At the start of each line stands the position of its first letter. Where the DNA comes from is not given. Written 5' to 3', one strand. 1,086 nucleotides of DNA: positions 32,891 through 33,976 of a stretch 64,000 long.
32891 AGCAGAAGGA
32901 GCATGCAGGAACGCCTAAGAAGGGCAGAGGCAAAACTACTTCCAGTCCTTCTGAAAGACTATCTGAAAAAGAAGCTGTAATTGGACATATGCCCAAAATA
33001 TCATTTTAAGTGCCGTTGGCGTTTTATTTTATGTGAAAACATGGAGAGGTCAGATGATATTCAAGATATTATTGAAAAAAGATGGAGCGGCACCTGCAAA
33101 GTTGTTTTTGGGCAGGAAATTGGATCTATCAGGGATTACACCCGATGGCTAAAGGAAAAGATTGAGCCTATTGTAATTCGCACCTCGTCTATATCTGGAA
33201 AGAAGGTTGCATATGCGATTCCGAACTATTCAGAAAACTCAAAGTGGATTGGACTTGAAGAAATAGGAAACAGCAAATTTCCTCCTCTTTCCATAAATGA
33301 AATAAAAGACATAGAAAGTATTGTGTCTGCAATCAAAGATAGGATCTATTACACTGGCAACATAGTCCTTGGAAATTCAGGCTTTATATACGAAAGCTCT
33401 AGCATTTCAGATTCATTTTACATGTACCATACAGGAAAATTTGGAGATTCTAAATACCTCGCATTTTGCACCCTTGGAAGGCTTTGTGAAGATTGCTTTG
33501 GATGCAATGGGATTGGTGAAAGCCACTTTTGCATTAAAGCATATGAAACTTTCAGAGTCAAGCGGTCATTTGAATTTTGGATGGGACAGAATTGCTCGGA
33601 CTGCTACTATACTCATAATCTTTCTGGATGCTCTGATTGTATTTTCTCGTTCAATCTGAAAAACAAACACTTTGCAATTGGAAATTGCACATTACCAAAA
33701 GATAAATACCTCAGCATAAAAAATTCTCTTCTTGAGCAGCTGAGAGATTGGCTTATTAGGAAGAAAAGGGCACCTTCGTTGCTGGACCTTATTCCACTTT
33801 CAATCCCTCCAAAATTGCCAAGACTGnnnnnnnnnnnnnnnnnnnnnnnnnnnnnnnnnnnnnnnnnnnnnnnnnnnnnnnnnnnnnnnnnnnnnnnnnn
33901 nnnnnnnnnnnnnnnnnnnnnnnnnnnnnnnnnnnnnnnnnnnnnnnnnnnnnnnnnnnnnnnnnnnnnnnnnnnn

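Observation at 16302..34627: Three dispersed paralogues of an uncharacterised cytoplasmic Cys-rich protein family, each an internal tandem duplication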

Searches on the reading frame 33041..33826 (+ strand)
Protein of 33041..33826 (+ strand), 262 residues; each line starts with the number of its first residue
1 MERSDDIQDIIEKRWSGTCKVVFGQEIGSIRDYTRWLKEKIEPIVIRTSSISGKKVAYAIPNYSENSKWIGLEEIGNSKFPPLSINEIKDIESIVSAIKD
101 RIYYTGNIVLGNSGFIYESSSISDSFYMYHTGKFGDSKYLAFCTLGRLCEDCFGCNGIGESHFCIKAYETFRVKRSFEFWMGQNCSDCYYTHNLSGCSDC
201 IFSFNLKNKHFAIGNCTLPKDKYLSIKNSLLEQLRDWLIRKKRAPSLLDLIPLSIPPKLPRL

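Call 42: search_solved_structures(query=A3, max_evalue=10)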
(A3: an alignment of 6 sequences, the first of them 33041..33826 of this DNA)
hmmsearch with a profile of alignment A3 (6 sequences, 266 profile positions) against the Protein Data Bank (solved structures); distinct sequences matched with E-value up to 10: 4.
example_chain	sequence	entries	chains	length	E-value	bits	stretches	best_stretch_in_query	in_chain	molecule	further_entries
1ezg_A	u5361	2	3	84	0.17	14.8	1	145-205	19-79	THERMAL HYSTERESIS PROTEIN ISOFORM YL-1 | Thermal hysteresis protein isoform YL-1 (2-14)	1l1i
9bhx_A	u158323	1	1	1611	1.8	11.4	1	168-243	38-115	Protein sevenless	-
2kn0_A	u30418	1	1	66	1.8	11.4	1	177-203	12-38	Fn14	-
9bfp_A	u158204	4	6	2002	2.8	10.8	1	168-243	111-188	Protein sevenless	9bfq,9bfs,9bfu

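Call 52: search_protein_representatives(alignment_id=A3)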
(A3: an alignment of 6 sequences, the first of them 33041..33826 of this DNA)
Query: 6 sequences, 266 profile positions. Proteins with E-value up to 0.001 (for the whole library): 2043; up to 1e-10: 697; up to 1e-30: 322. The best 150 are listed.
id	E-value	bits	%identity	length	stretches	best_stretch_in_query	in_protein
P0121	1.4e-211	716.7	-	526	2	2-259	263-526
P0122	4.9e-160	547.7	-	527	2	11-260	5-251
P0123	1.6e-154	529.6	-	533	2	13-265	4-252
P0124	1.5e-152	523.1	-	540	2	4-262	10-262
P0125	2.5e-152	522.5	-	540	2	9-259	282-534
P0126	2.6e-150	515.8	-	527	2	12-260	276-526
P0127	2.5e-149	512.6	-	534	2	14-260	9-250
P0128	9.1e-148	507.5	-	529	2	6-261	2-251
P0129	4.0e-147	505.4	-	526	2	11-262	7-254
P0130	6.9e-147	504.6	-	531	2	4-262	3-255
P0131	8.1e-147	504.4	-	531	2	10-259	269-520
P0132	2.4e-146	502.8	-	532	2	3-258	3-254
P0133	5.7e-146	501.6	-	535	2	6-262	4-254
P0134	3.8e-145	498.9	-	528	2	9-260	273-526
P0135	1.2e-144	497.3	-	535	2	14-261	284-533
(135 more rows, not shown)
